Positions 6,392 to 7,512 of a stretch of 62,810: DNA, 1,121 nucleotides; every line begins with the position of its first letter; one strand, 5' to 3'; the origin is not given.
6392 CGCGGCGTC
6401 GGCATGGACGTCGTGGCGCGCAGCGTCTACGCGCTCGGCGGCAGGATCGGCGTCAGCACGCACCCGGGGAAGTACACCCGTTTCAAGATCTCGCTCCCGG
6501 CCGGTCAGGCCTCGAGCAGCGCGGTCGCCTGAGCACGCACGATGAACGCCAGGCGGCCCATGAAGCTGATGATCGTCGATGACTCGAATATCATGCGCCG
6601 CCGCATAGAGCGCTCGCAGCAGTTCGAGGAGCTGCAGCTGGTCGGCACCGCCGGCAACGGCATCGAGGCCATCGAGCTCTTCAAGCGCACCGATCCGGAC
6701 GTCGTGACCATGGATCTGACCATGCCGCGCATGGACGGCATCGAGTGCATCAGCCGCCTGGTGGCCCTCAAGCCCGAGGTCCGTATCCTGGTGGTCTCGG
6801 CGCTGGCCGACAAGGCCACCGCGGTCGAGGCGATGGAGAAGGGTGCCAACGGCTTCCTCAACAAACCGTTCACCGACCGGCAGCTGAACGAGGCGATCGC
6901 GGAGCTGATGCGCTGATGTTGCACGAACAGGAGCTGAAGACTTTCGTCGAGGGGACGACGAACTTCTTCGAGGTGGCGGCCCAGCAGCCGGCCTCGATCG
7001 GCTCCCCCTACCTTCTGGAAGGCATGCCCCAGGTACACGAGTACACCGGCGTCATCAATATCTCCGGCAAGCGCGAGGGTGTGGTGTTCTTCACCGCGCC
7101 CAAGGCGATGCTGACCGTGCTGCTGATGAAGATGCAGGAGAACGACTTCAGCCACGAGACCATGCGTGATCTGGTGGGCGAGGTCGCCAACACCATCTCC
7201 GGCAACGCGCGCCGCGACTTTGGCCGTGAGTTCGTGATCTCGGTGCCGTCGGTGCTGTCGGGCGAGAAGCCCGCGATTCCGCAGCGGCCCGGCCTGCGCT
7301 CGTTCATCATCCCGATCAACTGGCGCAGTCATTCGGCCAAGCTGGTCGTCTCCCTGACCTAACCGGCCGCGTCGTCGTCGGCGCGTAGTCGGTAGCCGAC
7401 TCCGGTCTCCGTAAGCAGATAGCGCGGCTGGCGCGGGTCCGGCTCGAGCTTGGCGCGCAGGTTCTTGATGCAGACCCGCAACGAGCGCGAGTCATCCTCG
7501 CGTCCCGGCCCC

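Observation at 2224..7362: Compact tonB-like / CheA-like kinase / CheY / CheX operon with no chemotaxis, motility or ExbBD partners: candidate phosphorelay-controlled envelope-spanning module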

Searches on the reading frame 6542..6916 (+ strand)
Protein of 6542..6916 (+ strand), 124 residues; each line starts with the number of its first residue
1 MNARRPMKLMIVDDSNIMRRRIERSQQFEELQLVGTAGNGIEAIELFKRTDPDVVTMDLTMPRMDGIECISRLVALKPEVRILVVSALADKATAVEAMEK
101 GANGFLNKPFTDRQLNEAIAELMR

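Call 3: search_protein_families(library=pfam, proteins=[window:6542-6916:+], max_evalue=0.1)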
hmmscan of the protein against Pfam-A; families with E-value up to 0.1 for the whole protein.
window:6542-6916:+ (124 aa): 1 family
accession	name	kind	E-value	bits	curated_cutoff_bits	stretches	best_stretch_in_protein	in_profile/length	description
PF00072.30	Response_reg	-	2.2e-28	99.1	30.2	1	10-119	2-110/111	Response regulator receiver domain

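Call 4: search_protein_families(library=ncbifam, proteins=[window:6542-6916:+], max_evalue=0.1)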
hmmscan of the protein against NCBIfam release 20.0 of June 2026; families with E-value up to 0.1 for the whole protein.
window:6542-6916:+ (124 aa): 105 families (the best 25 are shown)
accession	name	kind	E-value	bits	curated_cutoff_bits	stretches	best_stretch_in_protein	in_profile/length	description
NF001965.0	PRK00742.1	subfamily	3.6e-29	102.1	293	1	6-117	3-116/357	chemotaxis-specific protein-glutamate methyltransferase CheB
NF041367.1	CheY_Halo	equivalog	4.4e-26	91.5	200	1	10-122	2-113/114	chemotaxis protein CheY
NF009206.0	PRK12555.1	subfamily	1.6e-23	83.2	342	1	7-119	1-117/340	chemotaxis-specific protein-glutamate methyltransferase CheB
NF007935.0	PRK10651.1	equivalog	1.5e-21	76.6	250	1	2-120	2-121/216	two-component system response regulator NarL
NF008469.0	PRK11361.1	equivalog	3.2e-20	72.2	714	1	8-116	6-113/461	acetoacetate metabolism transcriptional regulator AtoC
NF011896.0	PRK15369.1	equivalog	1.5e-19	70.5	242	1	7-118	4-116/211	two component system response regulator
NF045944.1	ResRegRpaBCyano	equivalog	7.6e-19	68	330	1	10-124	1-113/229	response regulator transcription factor RpaB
NF008677.0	PRK11697.1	equivalog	9.7e-19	67.7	246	1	7-123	2-116/238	two-component system response regulator BtsR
TIGR02875.1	spore_0_A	equivalog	2.2e-18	66.5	200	1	7-123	3-122/262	sporulation transcription factor Spo0A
NF045505.1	RR_RssB_Pseudo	equivalog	4.4e-18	65.5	700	1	7-115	6-113/394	two-component system response regulator RssB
TIGR01818.1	ntrC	equivalog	5.5e-18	65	558.6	1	10-120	2-108/463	nitrogen regulation protein NR(I)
NF007135.0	PRK09581.1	equivalog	8e-18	64.5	474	1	8-124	4-121/457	PleD family two-component system response regulator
NF052445.1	RespRegMctR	equivalog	1.5e-17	63.7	300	1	7-121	2-117/205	two-component system response regulator MctR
NF007018.1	PRK09483.1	equivalog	3.2e-17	62.9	280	1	8-121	3-117/217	UvrY/SirA/GacA family response regulator transcription factor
NF006900.1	PRK09390.1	equivalog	2e-16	60.1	255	1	8-121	6-118/203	response regulator FixJ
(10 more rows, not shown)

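Call 84: search_solved_structures(query=window:6542-6916:+, max_evalue=1e-12)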
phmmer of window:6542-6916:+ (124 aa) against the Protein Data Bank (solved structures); distinct sequences matched with E-value up to 1e-12: 40.
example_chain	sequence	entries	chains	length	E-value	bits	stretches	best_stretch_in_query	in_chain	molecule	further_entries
6er7_A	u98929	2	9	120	5.2e-23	84.4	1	8-119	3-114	120aa long hypothetical chemotaxis protein (CheY)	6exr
4iga_A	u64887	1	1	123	5.3e-23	84.4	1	8-121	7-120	Chemotaxis protein CheY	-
1tmy_A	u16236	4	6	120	6.9e-23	84.1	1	8-121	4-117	CHEY PROTEIN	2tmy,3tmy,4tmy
1u0s_Y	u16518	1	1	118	8.8e-23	83.7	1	8-120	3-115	Chemotaxis protein cheY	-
9rhz_C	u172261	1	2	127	7.2e-22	80.8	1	5-119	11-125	Chemotaxis protein CheY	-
4qyw_A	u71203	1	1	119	9.9e-22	80.3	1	8-121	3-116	Chemotaxis protein CheY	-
8q52_A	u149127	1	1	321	2.3e-21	79.2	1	4-111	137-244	Leucine-specific-binding protein,Chemotaxis protein CheY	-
6c40_B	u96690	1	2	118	8e-21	77.4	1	8-120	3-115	Chemotaxis protein CheY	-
9xzo_A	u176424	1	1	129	2.4e-19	72.7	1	8-122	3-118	De novo protein M1X0B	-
6ekg_Y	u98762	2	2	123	1.1e-17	67.3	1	7-117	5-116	Chemotaxis protein CheY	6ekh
7od9_B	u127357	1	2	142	1.5e-17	66.9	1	7-117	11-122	Response regulator receiver protein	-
6ifh_A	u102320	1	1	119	1.7e-17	66.7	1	8-124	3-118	Sporulation initiation phosphotransferase F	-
2lle_A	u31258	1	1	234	4.6e-17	65.3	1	33-107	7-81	Chemotaxis protein CheY, Imidazole glycerol phosphate synthase subunit HisF chimera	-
3t8y_A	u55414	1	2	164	7.4e-17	64.7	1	5-112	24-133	Chemotaxis response regulator protein-glutamate methylesterase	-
3hzh_A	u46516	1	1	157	8.1e-17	64.5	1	6-113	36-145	Chemotaxis response regulator (CheY-3)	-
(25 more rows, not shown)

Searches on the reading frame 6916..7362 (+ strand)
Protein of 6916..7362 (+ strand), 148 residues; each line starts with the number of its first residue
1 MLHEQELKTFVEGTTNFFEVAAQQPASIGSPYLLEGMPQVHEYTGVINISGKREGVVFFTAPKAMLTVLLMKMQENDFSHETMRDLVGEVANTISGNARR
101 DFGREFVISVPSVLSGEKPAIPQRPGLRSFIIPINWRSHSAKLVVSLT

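Call 3: search_protein_families(library=pfam, proteins=[window:6916-7362:+], max_evalue=0.1)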
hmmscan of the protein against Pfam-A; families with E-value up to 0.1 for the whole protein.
window:6916-7362:+ (148 aa): 1 family
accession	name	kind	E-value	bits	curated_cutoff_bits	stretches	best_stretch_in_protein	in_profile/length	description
PF13690.11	CheX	-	1.2e-18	67.3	27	1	43-134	1-93/94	Chemotaxis phosphatase CheX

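Call 4: search_protein_families(library=ncbifam, proteins=[window:6916-7362:+], max_evalue=0.1)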
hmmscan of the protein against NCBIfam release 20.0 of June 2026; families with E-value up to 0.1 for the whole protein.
window:6916-7362:+ (148 aa): 1 family
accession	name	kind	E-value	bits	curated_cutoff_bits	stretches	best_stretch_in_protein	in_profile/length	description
NF041094.1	CheX_Thtogales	equivalog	7.3e-07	29.1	280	1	9-118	8-123/152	CheY-P phosphatase CheX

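Call 83: search_solved_structures(query=window:6916-7362:+, max_evalue=1, show_alignments=1)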
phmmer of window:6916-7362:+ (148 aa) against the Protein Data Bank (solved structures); distinct sequences matched with E-value up to 1: 5.
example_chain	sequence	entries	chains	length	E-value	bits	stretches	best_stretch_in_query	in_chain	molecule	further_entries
3hm4_A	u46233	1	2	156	4.6e-09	39.5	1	7-137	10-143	Chemotaxis protein CheX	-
3h4y_A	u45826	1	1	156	5.7e-09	39.2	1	7-122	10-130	putative chemotaxis protein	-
3iic_A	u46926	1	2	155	7.9e-07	32.3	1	8-135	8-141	CheC domain protein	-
3h2d_A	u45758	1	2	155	3.6e-06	30.1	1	9-135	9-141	CheC-like superfamily protein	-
6vpw_A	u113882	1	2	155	0.00057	23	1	45-133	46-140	Chemotaxis protein CheX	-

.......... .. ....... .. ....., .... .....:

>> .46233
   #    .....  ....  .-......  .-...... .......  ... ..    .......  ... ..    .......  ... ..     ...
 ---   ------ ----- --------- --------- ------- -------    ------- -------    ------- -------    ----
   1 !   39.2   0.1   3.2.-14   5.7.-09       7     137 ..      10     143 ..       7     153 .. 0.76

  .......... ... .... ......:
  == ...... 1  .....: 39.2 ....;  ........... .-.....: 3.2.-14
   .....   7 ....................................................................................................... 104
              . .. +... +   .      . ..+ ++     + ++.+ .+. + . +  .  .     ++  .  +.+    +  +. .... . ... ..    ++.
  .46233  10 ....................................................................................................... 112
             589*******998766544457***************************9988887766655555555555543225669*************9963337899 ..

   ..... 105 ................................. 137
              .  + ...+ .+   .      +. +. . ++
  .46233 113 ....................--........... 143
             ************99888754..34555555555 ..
